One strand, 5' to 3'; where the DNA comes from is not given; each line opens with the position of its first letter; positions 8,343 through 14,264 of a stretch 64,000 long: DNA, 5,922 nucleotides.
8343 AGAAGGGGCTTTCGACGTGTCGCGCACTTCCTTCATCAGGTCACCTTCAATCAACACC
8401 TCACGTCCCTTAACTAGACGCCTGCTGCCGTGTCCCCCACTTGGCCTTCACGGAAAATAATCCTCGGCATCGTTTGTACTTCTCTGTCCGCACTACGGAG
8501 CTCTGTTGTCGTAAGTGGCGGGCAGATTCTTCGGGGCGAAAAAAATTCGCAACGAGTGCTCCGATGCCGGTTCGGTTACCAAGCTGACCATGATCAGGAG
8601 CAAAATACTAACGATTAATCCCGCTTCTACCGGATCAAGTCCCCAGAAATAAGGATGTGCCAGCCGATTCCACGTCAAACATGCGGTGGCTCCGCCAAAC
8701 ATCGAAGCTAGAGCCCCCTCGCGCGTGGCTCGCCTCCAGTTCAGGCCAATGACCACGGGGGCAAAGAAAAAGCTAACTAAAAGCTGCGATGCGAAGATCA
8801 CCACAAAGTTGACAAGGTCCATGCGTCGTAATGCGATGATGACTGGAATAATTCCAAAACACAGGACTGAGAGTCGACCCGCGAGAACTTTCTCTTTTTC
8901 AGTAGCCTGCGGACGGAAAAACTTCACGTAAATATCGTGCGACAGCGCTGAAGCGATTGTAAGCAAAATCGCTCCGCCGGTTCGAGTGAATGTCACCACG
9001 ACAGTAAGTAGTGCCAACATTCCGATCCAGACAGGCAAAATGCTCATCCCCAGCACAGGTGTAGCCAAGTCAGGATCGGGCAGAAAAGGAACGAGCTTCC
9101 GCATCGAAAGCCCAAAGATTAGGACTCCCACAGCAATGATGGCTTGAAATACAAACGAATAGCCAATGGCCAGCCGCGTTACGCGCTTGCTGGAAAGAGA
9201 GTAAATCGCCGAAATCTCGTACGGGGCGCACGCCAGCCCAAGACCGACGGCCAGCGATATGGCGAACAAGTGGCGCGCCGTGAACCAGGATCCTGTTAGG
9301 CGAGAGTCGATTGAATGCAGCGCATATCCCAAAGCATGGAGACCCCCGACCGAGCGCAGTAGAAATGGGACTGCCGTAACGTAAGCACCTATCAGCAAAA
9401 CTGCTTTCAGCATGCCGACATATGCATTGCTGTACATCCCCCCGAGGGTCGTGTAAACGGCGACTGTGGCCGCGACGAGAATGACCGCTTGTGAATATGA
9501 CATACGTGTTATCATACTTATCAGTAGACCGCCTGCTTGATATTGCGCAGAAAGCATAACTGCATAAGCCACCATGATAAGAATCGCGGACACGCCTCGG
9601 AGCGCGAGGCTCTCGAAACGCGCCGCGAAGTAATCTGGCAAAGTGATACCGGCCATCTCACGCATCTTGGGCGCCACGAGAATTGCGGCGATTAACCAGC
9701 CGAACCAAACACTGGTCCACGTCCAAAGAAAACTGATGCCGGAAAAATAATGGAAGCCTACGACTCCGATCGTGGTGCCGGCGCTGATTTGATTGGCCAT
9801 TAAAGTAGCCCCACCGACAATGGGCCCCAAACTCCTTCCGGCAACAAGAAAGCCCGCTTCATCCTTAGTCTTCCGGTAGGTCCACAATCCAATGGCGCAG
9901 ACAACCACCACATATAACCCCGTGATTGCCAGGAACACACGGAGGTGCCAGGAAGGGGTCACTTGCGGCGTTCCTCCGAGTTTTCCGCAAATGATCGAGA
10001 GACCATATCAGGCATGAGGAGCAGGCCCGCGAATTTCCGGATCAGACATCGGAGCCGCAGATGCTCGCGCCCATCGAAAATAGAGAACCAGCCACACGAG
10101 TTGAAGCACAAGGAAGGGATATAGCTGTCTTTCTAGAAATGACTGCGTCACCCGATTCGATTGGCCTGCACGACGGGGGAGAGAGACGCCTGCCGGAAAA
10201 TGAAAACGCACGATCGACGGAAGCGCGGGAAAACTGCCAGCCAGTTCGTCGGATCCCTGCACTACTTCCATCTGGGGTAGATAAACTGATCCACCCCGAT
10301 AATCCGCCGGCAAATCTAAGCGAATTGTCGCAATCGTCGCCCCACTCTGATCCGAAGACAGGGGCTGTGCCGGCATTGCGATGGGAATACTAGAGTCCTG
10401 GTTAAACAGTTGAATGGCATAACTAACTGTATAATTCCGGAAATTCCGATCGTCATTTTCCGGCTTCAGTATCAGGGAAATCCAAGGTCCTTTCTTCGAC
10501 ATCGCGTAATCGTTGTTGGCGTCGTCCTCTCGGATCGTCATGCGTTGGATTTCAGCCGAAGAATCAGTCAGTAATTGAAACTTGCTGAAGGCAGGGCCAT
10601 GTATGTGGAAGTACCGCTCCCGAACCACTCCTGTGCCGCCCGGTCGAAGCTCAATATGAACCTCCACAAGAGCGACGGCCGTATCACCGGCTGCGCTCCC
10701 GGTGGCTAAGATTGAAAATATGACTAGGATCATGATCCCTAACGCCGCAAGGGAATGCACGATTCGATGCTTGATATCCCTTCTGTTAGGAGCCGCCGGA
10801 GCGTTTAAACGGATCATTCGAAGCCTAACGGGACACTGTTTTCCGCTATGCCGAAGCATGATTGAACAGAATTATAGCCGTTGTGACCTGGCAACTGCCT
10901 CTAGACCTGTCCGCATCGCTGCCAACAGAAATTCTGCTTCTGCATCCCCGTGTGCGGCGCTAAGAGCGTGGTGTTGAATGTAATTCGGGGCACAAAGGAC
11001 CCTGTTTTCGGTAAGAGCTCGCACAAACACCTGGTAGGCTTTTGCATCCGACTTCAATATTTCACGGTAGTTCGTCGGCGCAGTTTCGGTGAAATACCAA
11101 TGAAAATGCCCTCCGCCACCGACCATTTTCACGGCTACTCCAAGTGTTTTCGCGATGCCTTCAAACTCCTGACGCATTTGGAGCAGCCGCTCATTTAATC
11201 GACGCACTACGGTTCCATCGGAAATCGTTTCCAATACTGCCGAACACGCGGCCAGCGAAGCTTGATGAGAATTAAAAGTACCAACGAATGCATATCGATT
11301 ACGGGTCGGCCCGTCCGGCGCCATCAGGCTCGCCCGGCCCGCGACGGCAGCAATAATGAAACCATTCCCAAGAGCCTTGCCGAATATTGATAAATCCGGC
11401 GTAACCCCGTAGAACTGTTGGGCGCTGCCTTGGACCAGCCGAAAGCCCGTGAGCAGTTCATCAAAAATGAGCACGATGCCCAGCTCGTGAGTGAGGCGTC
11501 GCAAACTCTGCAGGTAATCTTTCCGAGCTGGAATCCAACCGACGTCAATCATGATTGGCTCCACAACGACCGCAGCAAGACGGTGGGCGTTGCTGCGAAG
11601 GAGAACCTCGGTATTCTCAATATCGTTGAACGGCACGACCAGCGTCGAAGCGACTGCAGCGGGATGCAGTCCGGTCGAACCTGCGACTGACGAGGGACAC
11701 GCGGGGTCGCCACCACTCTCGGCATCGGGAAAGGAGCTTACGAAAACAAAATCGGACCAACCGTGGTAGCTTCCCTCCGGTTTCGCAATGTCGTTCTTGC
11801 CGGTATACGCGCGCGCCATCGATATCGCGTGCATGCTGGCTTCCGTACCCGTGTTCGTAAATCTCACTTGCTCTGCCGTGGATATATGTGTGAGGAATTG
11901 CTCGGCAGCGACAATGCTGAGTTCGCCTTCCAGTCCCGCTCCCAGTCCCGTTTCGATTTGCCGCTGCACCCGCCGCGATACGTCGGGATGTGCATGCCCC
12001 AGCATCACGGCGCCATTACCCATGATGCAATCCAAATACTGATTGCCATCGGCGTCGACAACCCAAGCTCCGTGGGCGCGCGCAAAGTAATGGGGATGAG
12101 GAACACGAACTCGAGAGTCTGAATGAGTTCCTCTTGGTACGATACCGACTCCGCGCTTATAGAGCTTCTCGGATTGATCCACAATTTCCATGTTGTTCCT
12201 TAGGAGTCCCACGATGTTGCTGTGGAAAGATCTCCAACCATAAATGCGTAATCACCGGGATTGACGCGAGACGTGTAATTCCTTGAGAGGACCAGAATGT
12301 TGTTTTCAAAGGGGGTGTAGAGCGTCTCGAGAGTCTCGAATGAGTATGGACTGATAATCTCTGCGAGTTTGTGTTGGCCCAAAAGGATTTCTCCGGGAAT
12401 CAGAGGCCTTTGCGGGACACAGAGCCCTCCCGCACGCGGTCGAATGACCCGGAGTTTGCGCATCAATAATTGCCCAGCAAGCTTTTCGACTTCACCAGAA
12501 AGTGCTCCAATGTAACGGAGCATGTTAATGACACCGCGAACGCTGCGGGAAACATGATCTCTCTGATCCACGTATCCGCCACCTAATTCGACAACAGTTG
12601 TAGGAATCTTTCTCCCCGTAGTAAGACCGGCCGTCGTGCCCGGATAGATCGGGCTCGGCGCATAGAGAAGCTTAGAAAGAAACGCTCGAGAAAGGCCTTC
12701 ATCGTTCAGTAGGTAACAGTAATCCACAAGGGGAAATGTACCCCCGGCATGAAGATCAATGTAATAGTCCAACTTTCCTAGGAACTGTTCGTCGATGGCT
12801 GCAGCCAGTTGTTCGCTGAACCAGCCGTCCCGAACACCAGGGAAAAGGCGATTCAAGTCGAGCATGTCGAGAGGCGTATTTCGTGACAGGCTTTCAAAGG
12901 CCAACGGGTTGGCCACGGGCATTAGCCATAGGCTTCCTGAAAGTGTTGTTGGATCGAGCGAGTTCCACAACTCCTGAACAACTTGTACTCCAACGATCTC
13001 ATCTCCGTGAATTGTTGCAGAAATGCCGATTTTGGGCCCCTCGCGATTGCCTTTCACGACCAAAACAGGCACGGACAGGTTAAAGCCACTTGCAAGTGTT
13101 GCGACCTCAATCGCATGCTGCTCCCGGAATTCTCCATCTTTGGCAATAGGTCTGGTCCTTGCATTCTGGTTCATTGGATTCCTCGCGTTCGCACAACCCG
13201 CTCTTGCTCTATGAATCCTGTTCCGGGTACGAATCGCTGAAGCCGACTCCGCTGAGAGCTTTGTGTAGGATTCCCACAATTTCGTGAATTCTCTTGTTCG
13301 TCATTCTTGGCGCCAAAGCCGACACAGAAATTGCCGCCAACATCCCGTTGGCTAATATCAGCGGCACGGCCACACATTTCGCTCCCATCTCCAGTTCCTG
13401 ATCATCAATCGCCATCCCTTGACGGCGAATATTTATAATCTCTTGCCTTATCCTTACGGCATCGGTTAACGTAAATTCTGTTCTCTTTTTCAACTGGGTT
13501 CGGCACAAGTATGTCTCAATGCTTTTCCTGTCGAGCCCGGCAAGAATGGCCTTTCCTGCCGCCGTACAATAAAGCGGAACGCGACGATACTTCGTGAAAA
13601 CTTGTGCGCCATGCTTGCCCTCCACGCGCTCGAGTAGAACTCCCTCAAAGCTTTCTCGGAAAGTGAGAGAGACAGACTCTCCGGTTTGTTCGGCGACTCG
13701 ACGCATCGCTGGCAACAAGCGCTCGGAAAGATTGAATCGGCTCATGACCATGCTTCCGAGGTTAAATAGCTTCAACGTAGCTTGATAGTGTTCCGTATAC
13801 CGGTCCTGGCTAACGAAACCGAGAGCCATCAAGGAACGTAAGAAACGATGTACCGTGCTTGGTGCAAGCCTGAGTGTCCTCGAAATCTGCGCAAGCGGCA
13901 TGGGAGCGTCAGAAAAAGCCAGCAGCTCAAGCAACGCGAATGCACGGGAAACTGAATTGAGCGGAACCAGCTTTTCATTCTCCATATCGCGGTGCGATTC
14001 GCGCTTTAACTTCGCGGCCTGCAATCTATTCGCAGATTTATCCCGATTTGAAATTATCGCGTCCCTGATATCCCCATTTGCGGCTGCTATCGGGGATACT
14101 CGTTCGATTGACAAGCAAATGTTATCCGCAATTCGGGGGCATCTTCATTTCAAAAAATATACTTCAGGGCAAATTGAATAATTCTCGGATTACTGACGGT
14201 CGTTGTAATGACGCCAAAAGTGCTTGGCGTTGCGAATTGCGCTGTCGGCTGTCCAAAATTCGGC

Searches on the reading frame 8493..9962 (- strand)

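Call 25: search_protein_families(library=pfam, proteins=[window:8493-9962:-], max_evalue=0.0001)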
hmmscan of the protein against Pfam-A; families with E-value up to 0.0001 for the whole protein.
window:8493-9962:- (489 aa): 1 family
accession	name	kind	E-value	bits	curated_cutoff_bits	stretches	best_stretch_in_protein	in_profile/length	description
PF00474.23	SSF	-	3.5e-52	178.1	22.8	1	38-424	1-406/406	Sodium:solute symporter family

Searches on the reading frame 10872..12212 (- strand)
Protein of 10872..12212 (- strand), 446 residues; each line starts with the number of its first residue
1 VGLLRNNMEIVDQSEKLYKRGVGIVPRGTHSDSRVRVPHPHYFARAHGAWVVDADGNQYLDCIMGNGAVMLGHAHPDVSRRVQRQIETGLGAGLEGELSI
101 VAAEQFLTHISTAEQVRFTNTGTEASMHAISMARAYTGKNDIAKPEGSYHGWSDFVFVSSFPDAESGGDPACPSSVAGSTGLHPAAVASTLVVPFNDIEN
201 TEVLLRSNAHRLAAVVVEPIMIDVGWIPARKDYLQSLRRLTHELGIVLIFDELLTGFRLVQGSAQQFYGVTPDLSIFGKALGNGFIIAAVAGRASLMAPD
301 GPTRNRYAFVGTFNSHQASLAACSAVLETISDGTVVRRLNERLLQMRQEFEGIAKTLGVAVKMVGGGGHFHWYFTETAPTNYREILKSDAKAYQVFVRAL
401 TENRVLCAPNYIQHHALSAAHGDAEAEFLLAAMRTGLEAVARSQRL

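Call 25: search_protein_families(library=pfam, proteins=[window:10872-12212:-], max_evalue=0.0001)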
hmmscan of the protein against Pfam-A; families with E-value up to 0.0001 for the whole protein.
window:10872-12212:- (446 aa): 1 family
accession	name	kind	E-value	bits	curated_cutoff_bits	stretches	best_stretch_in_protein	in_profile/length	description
PF00202.27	Aminotran_3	-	1.3e-50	172.7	30.5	1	41-412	11-386/403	Aminotransferase class-III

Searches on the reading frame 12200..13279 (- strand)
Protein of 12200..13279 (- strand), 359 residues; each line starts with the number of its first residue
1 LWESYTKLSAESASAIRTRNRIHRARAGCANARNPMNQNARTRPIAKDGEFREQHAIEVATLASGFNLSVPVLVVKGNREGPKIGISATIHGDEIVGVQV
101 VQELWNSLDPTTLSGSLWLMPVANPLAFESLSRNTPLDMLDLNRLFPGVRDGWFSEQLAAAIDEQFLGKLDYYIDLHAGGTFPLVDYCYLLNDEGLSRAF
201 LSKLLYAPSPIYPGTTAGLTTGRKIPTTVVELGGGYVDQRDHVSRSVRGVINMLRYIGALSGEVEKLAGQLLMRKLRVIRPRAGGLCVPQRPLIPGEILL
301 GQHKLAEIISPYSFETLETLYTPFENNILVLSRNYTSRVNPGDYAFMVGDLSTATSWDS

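Call 25: search_protein_families(library=pfam, proteins=[window:12200-13279:-], max_evalue=0.0001)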
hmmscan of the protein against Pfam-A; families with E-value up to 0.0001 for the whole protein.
window:12200-13279:- (359 aa): 1 family
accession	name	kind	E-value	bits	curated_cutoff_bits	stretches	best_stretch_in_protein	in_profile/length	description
PF24827.1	AstE_AspA_cat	-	2e-21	76.9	25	1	81-257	2-192/192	Succinylglutamate desuccinylase/Aspartoacylase catalytic domain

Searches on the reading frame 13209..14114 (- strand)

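Call 25: search_protein_families(library=pfam, proteins=[window:13209-14114:-], max_evalue=0.0001)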
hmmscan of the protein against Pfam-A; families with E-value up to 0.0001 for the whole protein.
window:13209-14114:- (301 aa): 2 families
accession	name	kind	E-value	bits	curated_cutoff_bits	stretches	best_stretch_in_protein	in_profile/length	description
PF01614.24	IclR_C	-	2.1e-38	132.1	24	1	123-286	3-168/174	Bacterial transcriptional regulator IclR C-terminal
PF09339.16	HTH_IclR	-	3.5e-16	59.1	22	1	54-104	1-51/52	IclR helix-turn-helix domain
